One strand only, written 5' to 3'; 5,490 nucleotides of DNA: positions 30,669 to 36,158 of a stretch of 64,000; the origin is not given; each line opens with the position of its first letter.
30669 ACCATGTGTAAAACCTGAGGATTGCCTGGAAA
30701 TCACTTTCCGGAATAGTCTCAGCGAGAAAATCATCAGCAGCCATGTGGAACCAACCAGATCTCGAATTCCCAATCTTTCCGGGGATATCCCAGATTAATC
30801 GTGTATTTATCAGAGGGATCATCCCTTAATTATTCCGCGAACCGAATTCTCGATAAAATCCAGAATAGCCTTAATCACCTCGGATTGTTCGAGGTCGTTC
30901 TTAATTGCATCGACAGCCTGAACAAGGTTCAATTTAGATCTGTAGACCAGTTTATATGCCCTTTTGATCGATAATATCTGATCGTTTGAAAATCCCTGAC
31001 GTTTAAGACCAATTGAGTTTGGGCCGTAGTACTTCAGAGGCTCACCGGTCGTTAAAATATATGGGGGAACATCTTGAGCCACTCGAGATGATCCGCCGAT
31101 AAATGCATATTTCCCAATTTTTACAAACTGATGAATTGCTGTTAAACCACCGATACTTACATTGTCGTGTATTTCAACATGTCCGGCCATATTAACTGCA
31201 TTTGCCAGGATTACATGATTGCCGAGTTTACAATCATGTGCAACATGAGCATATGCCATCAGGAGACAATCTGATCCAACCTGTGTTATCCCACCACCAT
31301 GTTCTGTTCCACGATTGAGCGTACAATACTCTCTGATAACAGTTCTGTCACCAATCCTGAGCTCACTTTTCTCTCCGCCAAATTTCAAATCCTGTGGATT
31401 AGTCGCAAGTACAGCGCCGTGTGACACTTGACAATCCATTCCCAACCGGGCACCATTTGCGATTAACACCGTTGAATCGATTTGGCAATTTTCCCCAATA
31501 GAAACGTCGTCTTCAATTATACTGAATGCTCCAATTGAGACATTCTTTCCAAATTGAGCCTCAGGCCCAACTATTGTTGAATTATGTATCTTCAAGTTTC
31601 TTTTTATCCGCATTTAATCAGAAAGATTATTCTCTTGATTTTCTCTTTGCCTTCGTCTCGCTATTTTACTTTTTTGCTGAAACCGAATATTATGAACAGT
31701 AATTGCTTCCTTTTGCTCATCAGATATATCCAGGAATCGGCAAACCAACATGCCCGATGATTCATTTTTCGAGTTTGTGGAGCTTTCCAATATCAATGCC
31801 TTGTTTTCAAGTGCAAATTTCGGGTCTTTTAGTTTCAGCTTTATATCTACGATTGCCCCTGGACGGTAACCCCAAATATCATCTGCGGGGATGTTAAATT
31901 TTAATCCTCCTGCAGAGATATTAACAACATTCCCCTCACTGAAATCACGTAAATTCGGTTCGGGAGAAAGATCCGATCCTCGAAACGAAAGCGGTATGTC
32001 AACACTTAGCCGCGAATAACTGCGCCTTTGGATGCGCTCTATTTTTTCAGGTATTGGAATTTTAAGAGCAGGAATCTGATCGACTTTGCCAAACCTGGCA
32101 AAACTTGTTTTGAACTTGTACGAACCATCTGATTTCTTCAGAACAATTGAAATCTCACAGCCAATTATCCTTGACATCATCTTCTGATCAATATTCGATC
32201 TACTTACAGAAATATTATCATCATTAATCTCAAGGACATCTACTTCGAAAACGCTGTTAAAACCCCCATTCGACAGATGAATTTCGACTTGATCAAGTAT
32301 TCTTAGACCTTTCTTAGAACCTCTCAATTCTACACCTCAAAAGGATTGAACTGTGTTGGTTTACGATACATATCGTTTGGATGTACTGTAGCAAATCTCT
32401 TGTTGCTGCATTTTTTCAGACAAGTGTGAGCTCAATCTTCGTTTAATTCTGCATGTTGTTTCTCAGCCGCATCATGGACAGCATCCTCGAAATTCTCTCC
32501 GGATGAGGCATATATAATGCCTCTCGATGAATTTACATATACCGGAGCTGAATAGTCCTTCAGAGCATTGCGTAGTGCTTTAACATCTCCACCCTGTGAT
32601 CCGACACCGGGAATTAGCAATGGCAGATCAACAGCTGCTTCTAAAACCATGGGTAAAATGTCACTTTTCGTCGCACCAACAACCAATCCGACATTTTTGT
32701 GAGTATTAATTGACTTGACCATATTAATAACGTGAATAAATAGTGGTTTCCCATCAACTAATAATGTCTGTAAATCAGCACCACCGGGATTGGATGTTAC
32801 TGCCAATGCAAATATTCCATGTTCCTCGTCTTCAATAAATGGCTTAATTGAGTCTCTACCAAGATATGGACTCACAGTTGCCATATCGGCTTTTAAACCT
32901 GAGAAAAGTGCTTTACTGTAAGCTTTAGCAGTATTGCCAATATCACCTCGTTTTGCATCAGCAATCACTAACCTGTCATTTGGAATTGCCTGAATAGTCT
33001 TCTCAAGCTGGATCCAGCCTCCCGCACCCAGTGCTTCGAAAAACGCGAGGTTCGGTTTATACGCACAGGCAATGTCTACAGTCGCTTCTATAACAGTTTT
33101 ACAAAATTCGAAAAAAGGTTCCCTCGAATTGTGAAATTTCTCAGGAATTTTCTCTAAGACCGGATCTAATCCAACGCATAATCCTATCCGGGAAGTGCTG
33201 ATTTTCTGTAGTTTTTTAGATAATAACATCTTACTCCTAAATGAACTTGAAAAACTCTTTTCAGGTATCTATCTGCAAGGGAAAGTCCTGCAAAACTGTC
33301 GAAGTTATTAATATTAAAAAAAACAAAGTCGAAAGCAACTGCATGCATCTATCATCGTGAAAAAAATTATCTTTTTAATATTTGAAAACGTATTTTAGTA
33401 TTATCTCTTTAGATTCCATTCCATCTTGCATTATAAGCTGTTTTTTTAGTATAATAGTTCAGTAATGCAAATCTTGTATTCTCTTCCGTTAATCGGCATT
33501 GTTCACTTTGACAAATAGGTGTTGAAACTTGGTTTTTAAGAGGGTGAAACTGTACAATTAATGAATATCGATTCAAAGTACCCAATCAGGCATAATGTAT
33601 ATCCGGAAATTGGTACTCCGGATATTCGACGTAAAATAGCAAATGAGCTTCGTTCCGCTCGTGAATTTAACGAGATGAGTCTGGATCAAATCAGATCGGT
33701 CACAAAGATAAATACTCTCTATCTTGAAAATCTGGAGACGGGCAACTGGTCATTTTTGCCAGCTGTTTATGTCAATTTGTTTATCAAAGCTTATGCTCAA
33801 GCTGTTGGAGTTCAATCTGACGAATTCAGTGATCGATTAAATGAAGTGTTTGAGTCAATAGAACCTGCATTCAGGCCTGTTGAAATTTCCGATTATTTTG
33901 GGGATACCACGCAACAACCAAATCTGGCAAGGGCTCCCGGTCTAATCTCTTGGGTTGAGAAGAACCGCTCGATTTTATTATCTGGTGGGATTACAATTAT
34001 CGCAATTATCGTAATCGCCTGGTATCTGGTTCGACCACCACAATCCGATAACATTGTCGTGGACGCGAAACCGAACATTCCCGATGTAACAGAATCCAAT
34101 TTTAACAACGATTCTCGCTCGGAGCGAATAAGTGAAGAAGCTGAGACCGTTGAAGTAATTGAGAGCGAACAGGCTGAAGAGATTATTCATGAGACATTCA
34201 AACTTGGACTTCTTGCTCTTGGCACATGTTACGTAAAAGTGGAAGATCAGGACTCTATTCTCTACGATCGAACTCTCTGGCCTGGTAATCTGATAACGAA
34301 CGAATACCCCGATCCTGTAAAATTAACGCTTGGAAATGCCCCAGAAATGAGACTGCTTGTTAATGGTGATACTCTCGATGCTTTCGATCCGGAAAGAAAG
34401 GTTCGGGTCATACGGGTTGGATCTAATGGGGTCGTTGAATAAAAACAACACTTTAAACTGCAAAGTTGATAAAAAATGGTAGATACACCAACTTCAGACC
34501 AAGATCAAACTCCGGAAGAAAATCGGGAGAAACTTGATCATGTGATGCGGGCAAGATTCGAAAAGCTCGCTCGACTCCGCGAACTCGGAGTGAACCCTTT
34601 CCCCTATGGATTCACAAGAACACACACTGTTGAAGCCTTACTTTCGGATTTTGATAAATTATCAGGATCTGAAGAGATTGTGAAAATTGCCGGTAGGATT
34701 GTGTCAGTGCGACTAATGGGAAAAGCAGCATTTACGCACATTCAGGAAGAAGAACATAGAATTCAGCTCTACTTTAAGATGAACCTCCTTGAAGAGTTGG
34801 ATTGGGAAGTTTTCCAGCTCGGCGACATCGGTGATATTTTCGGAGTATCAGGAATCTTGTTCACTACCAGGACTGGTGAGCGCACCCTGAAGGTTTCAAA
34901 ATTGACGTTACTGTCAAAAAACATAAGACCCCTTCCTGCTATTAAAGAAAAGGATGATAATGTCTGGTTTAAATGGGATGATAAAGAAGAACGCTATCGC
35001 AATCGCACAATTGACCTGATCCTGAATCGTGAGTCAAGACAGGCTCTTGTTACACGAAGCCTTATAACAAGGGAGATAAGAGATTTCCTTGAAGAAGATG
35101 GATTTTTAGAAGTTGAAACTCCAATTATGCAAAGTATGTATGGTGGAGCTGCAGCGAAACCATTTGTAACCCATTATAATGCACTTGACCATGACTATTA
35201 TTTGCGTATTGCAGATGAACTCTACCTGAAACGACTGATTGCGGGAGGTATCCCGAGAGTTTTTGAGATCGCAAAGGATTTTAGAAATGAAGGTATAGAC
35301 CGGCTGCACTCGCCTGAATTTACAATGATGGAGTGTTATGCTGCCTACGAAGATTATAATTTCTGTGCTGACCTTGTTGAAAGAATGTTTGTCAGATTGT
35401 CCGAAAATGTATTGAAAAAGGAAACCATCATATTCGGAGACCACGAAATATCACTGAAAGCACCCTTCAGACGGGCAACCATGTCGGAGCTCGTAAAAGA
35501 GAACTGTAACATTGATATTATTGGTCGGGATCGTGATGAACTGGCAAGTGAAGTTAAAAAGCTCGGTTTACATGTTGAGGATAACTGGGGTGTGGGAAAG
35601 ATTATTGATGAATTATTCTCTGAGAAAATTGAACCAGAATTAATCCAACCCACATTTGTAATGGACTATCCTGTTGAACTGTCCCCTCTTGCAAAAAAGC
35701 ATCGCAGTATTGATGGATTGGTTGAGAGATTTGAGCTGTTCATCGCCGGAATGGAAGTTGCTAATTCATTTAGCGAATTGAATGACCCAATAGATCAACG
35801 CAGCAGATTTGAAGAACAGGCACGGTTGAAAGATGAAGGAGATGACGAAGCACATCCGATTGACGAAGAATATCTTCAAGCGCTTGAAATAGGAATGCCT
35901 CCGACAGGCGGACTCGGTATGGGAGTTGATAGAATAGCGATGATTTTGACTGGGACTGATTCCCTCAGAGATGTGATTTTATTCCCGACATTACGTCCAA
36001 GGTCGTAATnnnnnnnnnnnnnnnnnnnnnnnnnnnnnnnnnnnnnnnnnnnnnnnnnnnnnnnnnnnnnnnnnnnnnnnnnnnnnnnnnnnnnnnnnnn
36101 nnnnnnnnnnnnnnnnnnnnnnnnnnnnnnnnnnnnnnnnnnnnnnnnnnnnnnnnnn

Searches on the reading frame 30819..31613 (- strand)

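Call 17: search_protein_families(library=pfam, proteins=[window:30819-31613:-], max_evalue=0.0001)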
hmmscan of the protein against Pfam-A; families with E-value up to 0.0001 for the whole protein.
window:30819-31613:- (264 aa): 4 families
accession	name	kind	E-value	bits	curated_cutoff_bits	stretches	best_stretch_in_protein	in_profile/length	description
PF00132.30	Hexapep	-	5.6e-29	99.1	27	3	110-138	2-30/36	Bacterial transferase hexapeptide (six repeats)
PF13720.11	Acetyltransf_11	-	8.8e-28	97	24.5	1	181-262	1-82/82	Udp N-acetylglucosamine O-acyltransferase; Domain 2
PF25084.1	LbH_EIF2B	-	1.2e-13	51.4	54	1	2-72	29-96/105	EIF2B subunit epsilon LbH domain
PF21711.3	DCTN5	-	9.8e-05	22.5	40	0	55-136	55-134/182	Dynactin subunit 5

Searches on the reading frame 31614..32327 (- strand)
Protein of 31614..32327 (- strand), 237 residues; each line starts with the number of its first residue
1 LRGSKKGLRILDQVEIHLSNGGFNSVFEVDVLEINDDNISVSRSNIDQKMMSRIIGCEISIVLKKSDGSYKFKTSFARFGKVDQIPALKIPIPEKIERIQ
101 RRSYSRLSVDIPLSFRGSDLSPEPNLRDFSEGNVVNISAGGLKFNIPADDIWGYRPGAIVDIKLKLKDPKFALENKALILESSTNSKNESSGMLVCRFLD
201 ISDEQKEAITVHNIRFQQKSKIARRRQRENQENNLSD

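Call 17: search_protein_families(library=pfam, proteins=[window:31614-32327:-], max_evalue=0.0001)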
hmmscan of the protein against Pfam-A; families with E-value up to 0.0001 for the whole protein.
window:31614-32327:- (237 aa): 2 families
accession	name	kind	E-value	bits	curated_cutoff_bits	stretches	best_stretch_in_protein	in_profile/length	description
PF07238.19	PilZ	-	5.5e-12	46.4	22.5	1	100-209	1-96/102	PilZ domain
PF12945.12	PilZNR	-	5e-05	23.8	23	0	12-93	4-85/85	Flagellar protein YcgR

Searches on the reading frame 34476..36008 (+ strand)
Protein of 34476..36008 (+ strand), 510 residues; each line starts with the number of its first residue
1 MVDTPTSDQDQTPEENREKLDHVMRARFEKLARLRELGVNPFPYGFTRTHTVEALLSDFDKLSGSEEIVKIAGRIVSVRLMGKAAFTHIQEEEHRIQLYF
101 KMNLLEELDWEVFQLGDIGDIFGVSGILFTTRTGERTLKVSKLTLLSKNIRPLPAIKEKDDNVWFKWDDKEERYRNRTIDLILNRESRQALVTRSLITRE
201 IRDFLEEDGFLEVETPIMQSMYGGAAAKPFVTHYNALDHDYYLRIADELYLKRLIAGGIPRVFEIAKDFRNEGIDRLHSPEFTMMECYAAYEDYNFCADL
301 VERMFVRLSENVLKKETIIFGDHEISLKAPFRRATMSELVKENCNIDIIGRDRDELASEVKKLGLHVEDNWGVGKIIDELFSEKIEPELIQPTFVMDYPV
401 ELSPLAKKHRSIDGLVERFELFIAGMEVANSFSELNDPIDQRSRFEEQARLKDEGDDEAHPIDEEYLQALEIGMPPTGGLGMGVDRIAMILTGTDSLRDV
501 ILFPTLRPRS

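Call 17: search_protein_families(library=pfam, proteins=[window:34476-36008:+], max_evalue=0.0001)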
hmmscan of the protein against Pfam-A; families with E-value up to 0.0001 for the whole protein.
window:34476-36008:+ (510 aa): 3 families
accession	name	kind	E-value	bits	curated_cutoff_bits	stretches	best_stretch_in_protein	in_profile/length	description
PF00152.25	tRNA-synt_2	-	5.6e-87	292.1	25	1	170-506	2-307/308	tRNA synthetases class II (D, K and N)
PF01336.31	tRNA_anti-codon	-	3.8e-09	36.8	27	1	69-146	1-75/75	OB-fold nucleic acid binding domain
PF01409.25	tRNA-synt_2d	-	3.9e-07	30.2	19.8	0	465-500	199-235/246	tRNA synthetases class II core domain (F)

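Call 45: list_cluster_members(proteins=[window:34476-36008:+, window:62019-63101:-, window:58548-60227:-, window:28808-29977:-, window:37310-39034:+])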
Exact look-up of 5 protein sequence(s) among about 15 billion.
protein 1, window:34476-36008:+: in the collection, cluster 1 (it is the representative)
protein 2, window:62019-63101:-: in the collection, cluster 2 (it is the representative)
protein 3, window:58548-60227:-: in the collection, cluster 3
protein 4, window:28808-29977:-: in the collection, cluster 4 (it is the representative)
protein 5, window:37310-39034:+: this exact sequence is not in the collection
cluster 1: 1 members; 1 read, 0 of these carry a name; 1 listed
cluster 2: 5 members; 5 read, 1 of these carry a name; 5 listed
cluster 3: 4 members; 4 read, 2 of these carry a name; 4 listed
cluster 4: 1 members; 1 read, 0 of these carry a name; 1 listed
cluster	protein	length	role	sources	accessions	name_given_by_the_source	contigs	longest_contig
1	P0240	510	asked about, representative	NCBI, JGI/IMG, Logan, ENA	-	-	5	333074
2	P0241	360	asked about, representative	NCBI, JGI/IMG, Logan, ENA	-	-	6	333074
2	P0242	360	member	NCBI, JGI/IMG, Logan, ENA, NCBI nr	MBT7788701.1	MAG: dissimilatory-type sulfite reductase subunit beta [Calditrichaeota bacterium] | sulfite reductase beta subunit | dissimilatory-type sulfite reductase subunit beta [Calditrichota bacterium]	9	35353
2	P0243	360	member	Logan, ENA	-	-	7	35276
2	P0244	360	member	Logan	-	-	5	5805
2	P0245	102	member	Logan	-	-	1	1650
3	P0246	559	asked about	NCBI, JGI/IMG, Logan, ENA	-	-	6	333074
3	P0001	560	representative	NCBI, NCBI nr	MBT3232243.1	MAG: FAD-dependent oxidoreductase [Calditrichaeota bacterium] | FAD-dependent oxidoreductase [Calditrichota bacterium]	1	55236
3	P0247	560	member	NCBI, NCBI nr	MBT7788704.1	MAG: FAD-dependent oxidoreductase [Calditrichaeota bacterium] | FAD-dependent oxidoreductase [Calditrichota bacterium]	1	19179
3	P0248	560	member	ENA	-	-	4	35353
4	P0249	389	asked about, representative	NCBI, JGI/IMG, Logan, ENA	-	-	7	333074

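Call 65: find_homologous_proteins(query=window:34476-36008:+, max_evalue=1e-50)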
Query window:34476-36008:+ (510 aa): 8000 proteins with E <= 1e-50 among 8000 candidates; the best 120 are listed.
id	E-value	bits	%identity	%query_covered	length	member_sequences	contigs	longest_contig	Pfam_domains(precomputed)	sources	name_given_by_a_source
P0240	0.0e+0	1147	100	100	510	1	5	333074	PF01409.26,PF01336.32,PF00152.26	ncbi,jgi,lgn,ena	-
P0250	4.7e-295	997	85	100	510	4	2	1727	PF01336.32,PF00152.26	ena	-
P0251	3.5e-281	951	80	100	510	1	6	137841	PF01409.26,PF01336.32,PF00152.26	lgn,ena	-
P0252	5.2e-238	809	69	97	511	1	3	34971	PF01409.26,PF01336.32,PF00152.26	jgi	-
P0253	4.8e-237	806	68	99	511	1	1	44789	PF01336.32,PF00152.26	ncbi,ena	-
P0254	3.2e-230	783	67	100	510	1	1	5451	PF01409.26,PF01336.32,PF00152.26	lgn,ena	-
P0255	2.1e-224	764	66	96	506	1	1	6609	PF01336.32,PF00152.26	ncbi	-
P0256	3.6e-224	763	65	96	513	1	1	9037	PF01336.32,PF00152.26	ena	-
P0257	2.0e-221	754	64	98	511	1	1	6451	PF01336.32,PF00152.26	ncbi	ncbi:MAG: lysine--tRNA ligase [Calditrichota bacterium]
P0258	6.0e-220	749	63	100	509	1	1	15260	PF01409.26,PF01336.32,PF00152.26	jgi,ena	-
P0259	1.9e-219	748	65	98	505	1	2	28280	PF01409.26,PF01336.32,PF00152.26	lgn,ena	-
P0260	1.5e-217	741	63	99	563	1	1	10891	PF01409.26,PF01336.32,PF00152.26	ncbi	-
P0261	2.6e-217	741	64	98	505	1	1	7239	PF01409.26,PF01336.32,PF00152.26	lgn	-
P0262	2.7e-216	737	63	100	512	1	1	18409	PF01409.26,PF01336.32,PF00152.26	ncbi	-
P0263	3.4e-216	737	63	97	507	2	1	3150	PF01409.26,PF01336.32,PF00152.26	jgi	-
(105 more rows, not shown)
